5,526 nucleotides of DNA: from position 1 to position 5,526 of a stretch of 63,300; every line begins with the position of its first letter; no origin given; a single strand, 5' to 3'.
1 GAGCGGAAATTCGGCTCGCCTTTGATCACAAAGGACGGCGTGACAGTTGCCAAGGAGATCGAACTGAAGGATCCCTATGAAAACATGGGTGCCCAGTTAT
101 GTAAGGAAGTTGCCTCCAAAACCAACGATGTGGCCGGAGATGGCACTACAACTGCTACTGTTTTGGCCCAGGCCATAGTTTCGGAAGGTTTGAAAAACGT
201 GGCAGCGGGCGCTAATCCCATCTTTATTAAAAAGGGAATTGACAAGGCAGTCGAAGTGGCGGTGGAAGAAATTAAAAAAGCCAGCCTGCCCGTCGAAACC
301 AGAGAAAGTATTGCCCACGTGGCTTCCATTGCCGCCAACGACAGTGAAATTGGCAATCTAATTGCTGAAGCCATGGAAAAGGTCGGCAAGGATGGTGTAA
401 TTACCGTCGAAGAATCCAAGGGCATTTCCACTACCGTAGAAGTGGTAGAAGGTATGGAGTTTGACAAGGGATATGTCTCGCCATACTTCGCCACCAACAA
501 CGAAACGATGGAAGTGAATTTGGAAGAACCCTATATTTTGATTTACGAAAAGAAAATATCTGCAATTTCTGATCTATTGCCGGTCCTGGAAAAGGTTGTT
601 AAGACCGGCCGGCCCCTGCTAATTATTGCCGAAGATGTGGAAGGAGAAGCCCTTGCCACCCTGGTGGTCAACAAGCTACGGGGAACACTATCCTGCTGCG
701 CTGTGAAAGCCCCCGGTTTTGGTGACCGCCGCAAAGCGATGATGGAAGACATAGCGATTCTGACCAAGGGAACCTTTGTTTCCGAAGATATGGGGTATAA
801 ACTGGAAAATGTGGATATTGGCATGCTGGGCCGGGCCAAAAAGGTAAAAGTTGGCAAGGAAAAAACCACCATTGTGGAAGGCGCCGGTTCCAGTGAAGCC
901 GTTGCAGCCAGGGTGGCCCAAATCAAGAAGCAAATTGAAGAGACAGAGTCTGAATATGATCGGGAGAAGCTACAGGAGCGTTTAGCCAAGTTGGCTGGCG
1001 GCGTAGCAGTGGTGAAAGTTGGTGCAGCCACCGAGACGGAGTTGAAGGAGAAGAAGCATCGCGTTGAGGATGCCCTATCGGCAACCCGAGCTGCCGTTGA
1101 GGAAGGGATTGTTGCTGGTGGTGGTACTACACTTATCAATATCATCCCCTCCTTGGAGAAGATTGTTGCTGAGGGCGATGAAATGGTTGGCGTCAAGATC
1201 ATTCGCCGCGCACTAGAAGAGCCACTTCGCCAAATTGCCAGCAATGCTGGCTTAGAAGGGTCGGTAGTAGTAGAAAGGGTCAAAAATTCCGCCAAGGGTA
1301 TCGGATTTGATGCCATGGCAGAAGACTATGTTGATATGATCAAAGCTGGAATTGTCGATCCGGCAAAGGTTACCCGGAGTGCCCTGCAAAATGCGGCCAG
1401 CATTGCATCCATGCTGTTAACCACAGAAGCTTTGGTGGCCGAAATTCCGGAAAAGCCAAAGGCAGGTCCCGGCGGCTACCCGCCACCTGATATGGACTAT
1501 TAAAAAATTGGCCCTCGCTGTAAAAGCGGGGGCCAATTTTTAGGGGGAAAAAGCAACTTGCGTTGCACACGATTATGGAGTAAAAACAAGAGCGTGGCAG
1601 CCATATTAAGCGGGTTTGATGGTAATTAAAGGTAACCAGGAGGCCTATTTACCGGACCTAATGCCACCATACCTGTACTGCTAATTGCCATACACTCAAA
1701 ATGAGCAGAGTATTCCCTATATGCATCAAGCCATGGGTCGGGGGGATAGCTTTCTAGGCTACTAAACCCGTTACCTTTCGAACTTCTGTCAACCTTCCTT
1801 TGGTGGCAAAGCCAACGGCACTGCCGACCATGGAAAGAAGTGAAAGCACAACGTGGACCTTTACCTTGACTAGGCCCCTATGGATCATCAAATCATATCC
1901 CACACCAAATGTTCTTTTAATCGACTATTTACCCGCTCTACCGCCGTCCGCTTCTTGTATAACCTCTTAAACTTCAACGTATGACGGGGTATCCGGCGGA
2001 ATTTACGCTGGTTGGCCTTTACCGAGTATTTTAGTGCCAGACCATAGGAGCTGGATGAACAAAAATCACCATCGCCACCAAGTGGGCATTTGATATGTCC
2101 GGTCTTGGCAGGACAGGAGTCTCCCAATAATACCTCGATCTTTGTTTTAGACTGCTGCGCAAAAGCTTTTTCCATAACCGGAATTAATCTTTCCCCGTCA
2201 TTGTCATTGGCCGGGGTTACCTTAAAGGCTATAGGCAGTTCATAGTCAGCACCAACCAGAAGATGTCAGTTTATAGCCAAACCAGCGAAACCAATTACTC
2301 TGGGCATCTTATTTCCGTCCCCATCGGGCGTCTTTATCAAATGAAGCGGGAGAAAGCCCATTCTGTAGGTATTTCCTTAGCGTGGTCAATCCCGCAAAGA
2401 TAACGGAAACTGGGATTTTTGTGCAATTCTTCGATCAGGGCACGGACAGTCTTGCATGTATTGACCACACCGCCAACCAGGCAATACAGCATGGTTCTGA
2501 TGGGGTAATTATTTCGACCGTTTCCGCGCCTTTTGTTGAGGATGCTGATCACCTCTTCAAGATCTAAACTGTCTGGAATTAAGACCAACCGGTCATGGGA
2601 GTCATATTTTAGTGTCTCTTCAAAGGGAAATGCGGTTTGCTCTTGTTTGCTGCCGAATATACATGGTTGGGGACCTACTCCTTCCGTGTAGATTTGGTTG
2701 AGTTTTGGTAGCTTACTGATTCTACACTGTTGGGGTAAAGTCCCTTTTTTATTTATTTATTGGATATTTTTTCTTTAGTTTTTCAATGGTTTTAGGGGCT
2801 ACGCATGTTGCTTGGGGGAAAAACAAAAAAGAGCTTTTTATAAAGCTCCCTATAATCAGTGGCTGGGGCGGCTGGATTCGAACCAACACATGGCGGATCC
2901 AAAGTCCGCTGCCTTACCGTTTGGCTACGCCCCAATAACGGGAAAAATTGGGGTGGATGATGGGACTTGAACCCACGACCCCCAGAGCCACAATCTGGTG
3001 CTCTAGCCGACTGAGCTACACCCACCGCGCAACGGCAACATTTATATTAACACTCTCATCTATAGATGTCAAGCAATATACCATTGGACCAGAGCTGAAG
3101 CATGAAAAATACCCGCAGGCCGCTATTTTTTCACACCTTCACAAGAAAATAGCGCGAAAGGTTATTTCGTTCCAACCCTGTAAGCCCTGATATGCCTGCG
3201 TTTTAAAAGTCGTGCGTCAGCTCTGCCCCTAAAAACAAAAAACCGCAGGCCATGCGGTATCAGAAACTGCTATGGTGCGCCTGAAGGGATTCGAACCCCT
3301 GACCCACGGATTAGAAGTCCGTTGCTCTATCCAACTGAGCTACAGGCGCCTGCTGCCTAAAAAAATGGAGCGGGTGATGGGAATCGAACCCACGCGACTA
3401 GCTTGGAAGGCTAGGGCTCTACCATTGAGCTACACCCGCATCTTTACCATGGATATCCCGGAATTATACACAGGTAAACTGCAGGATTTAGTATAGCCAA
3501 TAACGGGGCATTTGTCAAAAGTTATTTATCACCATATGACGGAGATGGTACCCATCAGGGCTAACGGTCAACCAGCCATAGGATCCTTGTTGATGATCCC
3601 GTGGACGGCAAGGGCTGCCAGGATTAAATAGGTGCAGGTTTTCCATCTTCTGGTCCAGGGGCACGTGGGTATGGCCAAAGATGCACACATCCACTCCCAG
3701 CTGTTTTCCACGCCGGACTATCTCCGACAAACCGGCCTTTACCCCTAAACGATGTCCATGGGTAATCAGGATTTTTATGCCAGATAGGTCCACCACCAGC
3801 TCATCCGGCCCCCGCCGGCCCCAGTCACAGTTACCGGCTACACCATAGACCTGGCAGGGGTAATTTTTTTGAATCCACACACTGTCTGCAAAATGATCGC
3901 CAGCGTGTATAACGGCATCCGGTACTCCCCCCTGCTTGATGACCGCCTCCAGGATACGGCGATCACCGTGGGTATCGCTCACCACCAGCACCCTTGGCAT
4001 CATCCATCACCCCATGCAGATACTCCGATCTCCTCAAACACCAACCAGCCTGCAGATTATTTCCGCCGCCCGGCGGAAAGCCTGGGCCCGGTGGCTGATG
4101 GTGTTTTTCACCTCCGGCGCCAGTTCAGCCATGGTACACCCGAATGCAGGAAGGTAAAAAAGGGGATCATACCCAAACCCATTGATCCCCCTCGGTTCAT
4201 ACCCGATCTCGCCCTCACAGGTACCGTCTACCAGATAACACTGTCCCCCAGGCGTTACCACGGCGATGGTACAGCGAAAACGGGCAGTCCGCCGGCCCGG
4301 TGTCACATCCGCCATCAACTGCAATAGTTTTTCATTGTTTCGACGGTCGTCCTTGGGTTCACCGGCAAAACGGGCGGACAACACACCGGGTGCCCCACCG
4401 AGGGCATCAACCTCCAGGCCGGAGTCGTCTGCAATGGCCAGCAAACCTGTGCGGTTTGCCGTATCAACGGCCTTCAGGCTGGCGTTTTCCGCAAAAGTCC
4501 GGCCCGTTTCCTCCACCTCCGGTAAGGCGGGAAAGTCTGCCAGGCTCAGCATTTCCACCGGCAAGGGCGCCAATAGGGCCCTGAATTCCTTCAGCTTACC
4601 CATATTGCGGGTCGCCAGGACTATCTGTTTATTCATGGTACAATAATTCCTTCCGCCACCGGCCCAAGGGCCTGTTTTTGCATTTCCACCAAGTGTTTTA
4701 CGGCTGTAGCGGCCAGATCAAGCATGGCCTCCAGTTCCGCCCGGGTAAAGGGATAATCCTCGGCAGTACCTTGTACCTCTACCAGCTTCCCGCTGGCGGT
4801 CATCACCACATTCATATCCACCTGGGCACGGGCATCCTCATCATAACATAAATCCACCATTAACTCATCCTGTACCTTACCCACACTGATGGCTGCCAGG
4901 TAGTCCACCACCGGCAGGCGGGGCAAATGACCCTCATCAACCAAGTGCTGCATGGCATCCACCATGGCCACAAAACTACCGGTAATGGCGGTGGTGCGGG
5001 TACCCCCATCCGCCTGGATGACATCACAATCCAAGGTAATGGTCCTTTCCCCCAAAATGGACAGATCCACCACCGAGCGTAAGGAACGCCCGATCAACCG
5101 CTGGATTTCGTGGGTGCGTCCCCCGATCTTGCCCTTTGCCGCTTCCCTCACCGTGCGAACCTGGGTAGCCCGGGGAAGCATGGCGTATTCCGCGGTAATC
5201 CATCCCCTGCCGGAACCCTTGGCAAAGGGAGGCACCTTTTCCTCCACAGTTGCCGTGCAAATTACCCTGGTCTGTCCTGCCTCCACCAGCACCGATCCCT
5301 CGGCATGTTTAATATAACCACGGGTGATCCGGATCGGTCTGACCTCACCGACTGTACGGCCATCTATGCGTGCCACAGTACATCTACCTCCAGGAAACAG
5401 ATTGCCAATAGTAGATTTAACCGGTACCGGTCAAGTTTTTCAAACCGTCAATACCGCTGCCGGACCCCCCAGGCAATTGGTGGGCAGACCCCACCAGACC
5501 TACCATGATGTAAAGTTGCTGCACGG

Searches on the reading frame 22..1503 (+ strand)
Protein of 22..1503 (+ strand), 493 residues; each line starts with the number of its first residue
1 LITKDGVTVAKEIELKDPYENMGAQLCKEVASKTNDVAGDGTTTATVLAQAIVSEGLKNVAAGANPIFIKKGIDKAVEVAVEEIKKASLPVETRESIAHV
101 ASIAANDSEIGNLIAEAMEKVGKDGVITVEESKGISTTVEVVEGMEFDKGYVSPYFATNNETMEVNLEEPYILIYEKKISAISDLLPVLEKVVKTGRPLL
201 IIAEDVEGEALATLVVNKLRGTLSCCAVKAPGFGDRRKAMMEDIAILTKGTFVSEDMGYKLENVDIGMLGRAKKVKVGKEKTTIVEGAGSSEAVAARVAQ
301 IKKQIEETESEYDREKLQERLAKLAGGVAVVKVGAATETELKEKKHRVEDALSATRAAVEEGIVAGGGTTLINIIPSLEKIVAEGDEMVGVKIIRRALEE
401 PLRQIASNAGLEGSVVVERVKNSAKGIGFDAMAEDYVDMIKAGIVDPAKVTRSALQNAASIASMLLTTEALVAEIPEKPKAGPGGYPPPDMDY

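Call 41: search_protein_families(library=pfam, proteins=[window:22-1503:+], max_evalue=0.0001)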
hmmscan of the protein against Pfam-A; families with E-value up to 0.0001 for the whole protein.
window:22-1503:+ (493 aa): 1 family
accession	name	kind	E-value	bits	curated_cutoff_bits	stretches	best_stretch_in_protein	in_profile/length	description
PF00118.29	Cpn60_TCP1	-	1.2e-69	235.7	34.3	1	2-474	27-488/490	TCP-1/cpn60 chaperonin family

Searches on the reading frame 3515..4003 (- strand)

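Call 4: search_protein_families(library=pfam, proteins=[window:3515-4003:-], max_evalue=0.01)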
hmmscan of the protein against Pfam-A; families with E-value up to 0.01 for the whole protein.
window:3515-4003:- (162 aa): 2 families
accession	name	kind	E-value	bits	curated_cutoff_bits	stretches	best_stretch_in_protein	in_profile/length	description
PF12850.12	Metallophos_2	-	3.9e-32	111.8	27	1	4-148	2-152/154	Calcineurin-like phosphoesterase superfamily domain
PF00149.33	Metallophos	-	1.7e-11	45.4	21.5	1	4-115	2-191/191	Calcineurin-like phosphoesterase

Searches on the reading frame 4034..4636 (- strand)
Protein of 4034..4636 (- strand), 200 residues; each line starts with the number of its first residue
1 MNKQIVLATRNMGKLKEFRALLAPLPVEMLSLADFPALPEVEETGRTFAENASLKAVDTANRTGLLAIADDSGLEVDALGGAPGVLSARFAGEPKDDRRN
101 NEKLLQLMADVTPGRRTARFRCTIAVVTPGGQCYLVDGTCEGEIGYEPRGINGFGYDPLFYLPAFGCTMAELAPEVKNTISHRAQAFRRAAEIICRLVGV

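Call 4: search_protein_families(library=pfam, proteins=[window:4034-4636:-], max_evalue=0.01)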
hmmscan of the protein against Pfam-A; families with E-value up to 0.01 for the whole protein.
window:4034-4636:- (200 aa): 1 family
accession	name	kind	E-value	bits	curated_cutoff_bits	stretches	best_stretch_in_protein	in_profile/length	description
PF01725.21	Ham1p_like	-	1.3e-68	231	22.5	1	5-192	1-185/186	Ham1 family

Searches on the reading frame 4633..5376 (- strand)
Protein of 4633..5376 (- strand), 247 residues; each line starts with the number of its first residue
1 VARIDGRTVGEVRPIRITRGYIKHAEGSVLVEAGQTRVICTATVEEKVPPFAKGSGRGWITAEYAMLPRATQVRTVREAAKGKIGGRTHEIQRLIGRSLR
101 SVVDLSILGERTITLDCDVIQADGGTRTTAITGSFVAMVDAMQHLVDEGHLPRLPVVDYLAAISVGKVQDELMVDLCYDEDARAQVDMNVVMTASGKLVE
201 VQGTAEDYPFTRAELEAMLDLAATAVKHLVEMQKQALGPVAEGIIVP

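Call 4: search_protein_families(library=pfam, proteins=[window:4633-5376:-], max_evalue=0.01)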
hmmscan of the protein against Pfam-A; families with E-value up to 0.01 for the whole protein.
window:4633-5376:- (247 aa): 2 families
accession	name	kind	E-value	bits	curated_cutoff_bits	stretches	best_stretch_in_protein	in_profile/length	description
PF01138.27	RNase_PH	-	9.3e-28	97.7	25.5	1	11-141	1-127/130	3' exoribonuclease family, domain 1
PF03725.20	RNase_PH_C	-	4.7e-14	52.5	20.8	1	158-223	1-65/67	3' exoribonuclease family, domain 2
